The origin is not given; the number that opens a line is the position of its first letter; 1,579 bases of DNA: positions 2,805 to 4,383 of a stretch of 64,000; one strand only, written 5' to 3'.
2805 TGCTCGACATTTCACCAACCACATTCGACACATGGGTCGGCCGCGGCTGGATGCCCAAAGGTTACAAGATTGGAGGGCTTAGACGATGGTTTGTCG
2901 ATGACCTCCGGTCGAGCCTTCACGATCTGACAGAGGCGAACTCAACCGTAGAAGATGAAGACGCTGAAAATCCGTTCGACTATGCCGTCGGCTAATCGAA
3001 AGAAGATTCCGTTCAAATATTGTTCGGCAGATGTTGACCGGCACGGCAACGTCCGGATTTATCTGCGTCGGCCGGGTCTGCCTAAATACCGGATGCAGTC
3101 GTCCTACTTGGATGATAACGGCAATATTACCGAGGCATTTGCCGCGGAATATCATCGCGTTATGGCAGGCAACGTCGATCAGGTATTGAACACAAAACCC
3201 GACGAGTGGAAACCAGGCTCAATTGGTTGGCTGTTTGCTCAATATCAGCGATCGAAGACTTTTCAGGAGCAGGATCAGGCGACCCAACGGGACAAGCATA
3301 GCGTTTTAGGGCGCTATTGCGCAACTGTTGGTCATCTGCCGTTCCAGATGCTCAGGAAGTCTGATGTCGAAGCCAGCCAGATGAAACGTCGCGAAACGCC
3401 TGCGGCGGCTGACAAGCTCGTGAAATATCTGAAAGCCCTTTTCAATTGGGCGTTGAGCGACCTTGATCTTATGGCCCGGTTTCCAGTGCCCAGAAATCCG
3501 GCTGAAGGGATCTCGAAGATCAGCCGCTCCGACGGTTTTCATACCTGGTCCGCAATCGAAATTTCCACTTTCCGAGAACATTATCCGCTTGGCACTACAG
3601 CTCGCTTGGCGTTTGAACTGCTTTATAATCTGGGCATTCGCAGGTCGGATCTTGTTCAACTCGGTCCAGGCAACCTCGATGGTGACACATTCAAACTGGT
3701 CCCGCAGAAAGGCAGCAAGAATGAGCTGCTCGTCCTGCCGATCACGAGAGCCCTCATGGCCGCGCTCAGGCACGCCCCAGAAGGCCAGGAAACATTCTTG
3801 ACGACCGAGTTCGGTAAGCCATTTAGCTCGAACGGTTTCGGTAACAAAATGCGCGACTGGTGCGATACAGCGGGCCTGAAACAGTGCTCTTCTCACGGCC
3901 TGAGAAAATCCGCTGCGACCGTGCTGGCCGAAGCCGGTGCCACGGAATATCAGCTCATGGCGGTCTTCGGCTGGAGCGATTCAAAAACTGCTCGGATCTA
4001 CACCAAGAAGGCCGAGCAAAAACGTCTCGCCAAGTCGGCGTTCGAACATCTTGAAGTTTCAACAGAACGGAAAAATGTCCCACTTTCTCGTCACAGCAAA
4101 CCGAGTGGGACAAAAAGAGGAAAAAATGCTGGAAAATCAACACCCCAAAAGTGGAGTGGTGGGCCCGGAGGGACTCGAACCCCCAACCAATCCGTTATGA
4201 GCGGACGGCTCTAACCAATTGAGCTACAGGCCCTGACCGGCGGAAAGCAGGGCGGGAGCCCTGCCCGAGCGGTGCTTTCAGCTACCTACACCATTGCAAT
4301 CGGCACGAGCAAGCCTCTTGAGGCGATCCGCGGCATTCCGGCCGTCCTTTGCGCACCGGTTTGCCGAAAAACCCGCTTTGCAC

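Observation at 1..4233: Integrative island at tRNA-Met carrying an integrase, two excisionases, an XRE-membrane cassette, a GNAT/RHH TA pair and an IS3 remnant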

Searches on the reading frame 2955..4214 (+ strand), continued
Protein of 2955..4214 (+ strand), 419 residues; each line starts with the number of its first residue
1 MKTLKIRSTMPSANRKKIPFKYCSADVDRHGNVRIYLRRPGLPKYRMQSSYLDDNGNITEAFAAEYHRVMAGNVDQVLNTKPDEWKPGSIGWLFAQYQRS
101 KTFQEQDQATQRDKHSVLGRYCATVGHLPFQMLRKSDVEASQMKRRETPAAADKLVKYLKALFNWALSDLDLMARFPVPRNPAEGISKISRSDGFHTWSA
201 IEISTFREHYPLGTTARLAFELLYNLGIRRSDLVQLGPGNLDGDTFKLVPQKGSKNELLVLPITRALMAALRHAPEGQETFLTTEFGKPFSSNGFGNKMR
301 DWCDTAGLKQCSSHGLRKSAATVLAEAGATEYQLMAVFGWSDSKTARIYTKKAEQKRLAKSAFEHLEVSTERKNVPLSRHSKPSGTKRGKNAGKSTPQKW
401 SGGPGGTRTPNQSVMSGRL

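Call 41: search_dna_similar(query=window:2955-4214:+, collection=plasmids, mode=protein, max_rows=15)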
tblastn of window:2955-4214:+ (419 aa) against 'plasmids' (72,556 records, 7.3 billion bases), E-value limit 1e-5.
Records with a match: 49; places in all: 58; records where one place covers at least 80% of the query: 9.
Best place of each record, by identity: <60% 49.
By first word of the organism name: Ralstonia 12; Azospirillum 7; Bradyrhizobium 6; Rhizobium 4; Paracoccus 3; Mesorhizobium 2; Tritonibacter 2; Thioclava 1; Caenibius 1; Neorhizobium 1; and 10 more.
By predicted mobility (MOB-suite, as given by PLSDB): non-mobilizable 30; conjugative 10; mobilizable 9.
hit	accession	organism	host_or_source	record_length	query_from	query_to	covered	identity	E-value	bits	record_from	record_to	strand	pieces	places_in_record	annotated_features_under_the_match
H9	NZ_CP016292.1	Rhizobium leguminosarum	Vavilovia formosa,cell culture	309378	26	377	84%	39.3%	2e-61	222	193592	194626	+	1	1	none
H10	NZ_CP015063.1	Mesorhizobium ciceri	Cicer arietinum,Pure Sample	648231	2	390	93%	33.1%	7e-55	203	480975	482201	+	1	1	tyrosine-type recombinase/integrase | hypothetical protein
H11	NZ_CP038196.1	Paracoccus versutus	single cell,soil adjacent to the roots ...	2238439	19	410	94%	31.8%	6e-33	139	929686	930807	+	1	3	none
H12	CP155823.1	Thioclava sp. 'Guangxiensis'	Bruguiera gymnorhiza,pure ...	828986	29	366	81%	34.0%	2e-37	152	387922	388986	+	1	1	tyrosine-type recombinase/integrase | hypothetical protein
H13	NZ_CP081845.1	Caenibius sp. WL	mixed culture,soil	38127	21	363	82%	33.3%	4e-39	157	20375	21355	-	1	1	tyrosine-type recombinase/integrase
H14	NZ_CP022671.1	Rhizobium leguminosarum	single cell,root nodules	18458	4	366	87%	31.1%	6e-41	162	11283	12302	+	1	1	tyrosine-type recombinase/integrase | hypothetical protein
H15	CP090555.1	Neorhizobium galegae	Galega,Cell culture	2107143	126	399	65%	39.4%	4e-51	192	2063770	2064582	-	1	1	tyrosine-type recombinase/integrase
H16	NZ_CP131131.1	Shinella zoogloeoides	isolate,Activated charcoal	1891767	22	366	82%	30.3%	6e-42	165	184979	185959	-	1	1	none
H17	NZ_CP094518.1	Bradyrhizobium sp. ISRA432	Arachis hypogaea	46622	28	382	85%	28.9%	1e-41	164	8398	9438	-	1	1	tyrosine-type recombinase/integrase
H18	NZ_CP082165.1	Bradyrhizobium sp. 186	Acmispon strigosus,cell culture,root ...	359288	13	367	85%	27.3%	6e-22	105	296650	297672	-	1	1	tyrosine-type recombinase/integrase | hypothetical protein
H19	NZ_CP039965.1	Pseudorhodobacter turbinis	single bacterial isolate,Turban shell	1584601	87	375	69%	33.1%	2e-32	137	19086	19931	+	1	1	record has no annotation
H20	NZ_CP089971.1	Cereibacter azotoformans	Owen's River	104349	31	356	78%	29.0%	3e-30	130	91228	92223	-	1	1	tyrosine-type recombinase/integrase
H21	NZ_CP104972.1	Phyllobacterium zundukense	Vicia costata,cell culture,root nodule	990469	126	366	58%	38.7%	2e-46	178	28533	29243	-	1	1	site-specific integrase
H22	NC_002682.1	Mesorhizobium japonicum MAFF 303099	-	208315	86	414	79%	27.9%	2e-16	89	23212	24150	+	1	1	tyrosine-type recombinase/integrase | hypothetical protein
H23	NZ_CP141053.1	Paracoccus denitrificans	-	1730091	88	366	67%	32.5%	1e-29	129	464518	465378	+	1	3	none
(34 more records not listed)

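Call 42: search_dna_similar(query=window:2955-4214:+, collection=phages, mode=protein, max_rows=10)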
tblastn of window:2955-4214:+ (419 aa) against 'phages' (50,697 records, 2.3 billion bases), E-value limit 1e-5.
Records with a match: 41; places in all: 41; records where one place covers at least 80% of the query: 14.
Best place of each record, by identity: <60% 41.
By first word of the organism name: Rhizobium 8; Pseudanabaena 4; Paracoccus 4; Listeria 4; Microcystis 3; Bacteriophage 3; Caudoviricetes 2; Rhodobacter 2; Komagataeibacter 2; Azospirillum 2; and 7 more.
By host as written in the record: - 6; Pseudanabaena sp. 4; Listeria monocytogenes 4; Rhodobacter capsulatus SB1003 2; Microcystis aeruginosa 2; Azospirillum brasilense Cd 2; Sinorhizobium sp. LM21 1; Agrobacterium tumefaciens EHA105 1; and 19 more.
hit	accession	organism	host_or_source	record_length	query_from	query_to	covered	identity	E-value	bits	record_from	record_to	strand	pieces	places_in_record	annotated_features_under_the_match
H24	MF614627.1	Sinorhizobium phage phi2LM21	Sinorhizobium sp. LM21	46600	16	362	83%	35.6%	4e-52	193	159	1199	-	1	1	tyrosine integrase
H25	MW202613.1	Caudoviricetes sp.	Manatee Spring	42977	14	366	84%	31.1%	6e-49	184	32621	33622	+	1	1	integrase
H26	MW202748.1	Caudoviricetes sp.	Manatee Spring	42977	14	366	84%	31.1%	6e-49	184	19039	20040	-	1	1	integrase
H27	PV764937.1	Agrobacterium phage Rivra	Agrobacterium tumefaciens EHA105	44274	22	372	84%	30.6%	2e-34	142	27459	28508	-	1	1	tyrosine integrase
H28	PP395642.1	Nostoc phage Nsp-JY10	Nostoc sp.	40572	31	369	81%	30.6%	3e-33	138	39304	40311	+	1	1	integrase/recombinase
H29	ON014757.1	Pseudanabaena phage Pam5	Pseudanabaena sp.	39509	7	366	86%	28.7%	9e-40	157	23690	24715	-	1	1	hypothetical protein (x2)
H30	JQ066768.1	Rhodobacter phage RcapNL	Rhodobacter capsulatus SB1003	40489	31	377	83%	29.7%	2e-19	97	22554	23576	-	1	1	phage integrase/recombinase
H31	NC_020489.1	Rhodobacter phage RcapNL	Rhodobacter capsulatus SB1003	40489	31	377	83%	29.7%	2e-19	97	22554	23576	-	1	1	tyrosine-type recombinase/integrase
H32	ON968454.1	Pseudanabaena phage Pan3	Pseudanabaena sp.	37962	22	355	80%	30.3%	9e-31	130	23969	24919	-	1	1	integrase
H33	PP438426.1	Microcystis phage Mae-JY35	Microcystis aeruginosa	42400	20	359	81%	27.6%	8e-23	107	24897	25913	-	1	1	hypothetical protein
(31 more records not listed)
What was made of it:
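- Phage integrases match at up to 36% identity (call 42).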

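Call 50: search_protein_families(library=ncbifam, proteins=[window:2955-4214:+], max_evalue=0.01)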
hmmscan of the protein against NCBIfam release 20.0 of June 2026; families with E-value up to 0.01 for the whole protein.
window:2955-4214:+ (419 aa): 8 families
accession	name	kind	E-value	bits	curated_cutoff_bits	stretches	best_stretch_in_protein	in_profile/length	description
TIGR02225.1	recomb_XerD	equivalog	2.1e-11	43.7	329.6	1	212-361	122-282/290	site-specific tyrosine recombinase XerD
NF040815.2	recomb_XerA_Arch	equivalog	2.3e-10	40.5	220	1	151-355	60-257/263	site-specific tyrosine recombinase/integron integrase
TIGR02224.1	recomb_XerC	equivalog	1.2e-09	38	335.15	1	214-355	128-280/295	tyrosine recombinase XerC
NF001399.0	PRK00283.1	subfamily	1.4e-09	37.7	279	1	210-358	130-288/300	tyrosine recombinase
NF002331.0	PRK01287.1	subfamily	1.4e-09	37.5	371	1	210-353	158-313/365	site-specific tyrosine recombinase XerC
TIGR02249.1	integrase_gron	subfamily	4e-07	29.7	265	1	305-355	252-303/315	integron integrase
NF002685.0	PRK02436.1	equivalog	4.8e-05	23.3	178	1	216-341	114-235/245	site-specific tyrosine recombinase XerD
NF011946.0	PRK15417.1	equivalog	0.0001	21.6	435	0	215-266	132-185/337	integron integrase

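Call 70: search_solved_structures(query=window:2955-4214:+, max_evalue=0.001)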
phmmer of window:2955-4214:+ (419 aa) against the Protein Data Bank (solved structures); distinct sequences matched with E-value up to 0.001: 0.
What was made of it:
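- Tried and rejected: No hit (call 70).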

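Call 87: search_protein_families(library=phrogs, proteins=[window:2955-4214:+], max_evalue=0.001)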
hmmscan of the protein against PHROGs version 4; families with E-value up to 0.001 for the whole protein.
window:2955-4214:+ (419 aa): 2 families
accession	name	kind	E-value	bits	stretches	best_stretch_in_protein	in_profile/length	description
phrog_1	-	integration and excision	7.2e-29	102.5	1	15-386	104-467/611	integrase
phrog_216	-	integration and excision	1.2e-22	81.3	1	214-365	74-238/301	integrase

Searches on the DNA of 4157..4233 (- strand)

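Call 32: search_dna_similar(query=window:4157-4233:-, collection=ecoli_genomes, mode=distant, max_evalue=10, max_rows=8)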
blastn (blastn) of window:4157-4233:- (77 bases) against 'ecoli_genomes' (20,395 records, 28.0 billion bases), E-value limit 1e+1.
Records with a match: 11; places in all: 11; records where one place covers at least 80% of the query: 10.
Genomes with a match: 11 of 5426; with a place that covers at least 80% of the query: 10. Places per genome that has any: lowest 1, median 1, highest 1. On chromosomes: 11 places; on plasmids: 0.
Best place of each record, by identity: >=99% 1; 60-80% 10.
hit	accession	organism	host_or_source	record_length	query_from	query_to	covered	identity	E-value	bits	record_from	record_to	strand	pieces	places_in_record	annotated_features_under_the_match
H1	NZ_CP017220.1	Escherichia coli strain FAM21845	raw milk cheese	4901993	1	77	100%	74.4%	5e-2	45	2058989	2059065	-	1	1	tRNA-Ile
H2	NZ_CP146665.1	Escherichia coli strain MS 115-1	Homo sapiens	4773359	1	77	100%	74.4%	5e-2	45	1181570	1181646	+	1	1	tRNA-Ile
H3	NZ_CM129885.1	Escherichia coli strain MB06232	seawater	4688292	1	77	100%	74.4%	5e-2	45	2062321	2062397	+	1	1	tRNA-Ile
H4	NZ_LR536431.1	Escherichia coli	-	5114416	1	77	100%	74.4%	5e-2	45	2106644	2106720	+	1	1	tRNA-Ile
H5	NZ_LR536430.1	Escherichia coli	-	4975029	1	77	100%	74.4%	5e-2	45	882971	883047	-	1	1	tRNA-Ile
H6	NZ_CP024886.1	Escherichia coli strain AR_0017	missing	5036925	2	77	99%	75.0%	3e-4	53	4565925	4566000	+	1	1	tRNA-Ile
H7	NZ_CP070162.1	Escherichia coli strain FDAARGOS_1283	Homo sapiens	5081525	2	77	99%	75.0%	3e-4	53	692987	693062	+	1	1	tRNA-Ile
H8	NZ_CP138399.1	Escherichia coli strain 64EVA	Homo sapiens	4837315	2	77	99%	75.0%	3e-4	53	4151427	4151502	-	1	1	tRNA-Ile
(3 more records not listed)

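Call 35: get_annotated_region(hit=H6, flank=3000)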
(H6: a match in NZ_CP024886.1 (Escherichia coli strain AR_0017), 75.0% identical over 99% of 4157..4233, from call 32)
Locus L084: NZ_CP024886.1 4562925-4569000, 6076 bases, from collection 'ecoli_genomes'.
description: Escherichia coli strain AR_0017 chromosome, complete genome
organism: Escherichia coli strain AR_0017 (NCBI taxid 562)
replicon: chromosome; assembly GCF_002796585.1
host: missing; source: missing; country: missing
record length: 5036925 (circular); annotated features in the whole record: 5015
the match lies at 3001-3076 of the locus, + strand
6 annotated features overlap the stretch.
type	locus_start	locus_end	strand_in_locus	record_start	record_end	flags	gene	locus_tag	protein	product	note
CDS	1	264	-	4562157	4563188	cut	metN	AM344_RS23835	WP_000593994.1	methionine ABC transporter ATP-binding protein MetN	-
CDS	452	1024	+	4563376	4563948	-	gmhB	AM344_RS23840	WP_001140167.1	D-glycero-beta-D-manno-heptose 1,7-bisphosphate 7-phosphatase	-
rRNA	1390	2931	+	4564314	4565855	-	-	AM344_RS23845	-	16S ribosomal RNA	-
tRNA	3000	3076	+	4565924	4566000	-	-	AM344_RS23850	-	tRNA-Ile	-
tRNA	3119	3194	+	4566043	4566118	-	-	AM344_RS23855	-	tRNA-Ala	-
rRNA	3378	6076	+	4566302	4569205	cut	-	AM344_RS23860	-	23S ribosomal RNA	-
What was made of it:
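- Tried and rejected: It hit only a variant rRNA-operon tRNA-Ile (calls 32, 35), which does not settle Met against Ile2.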
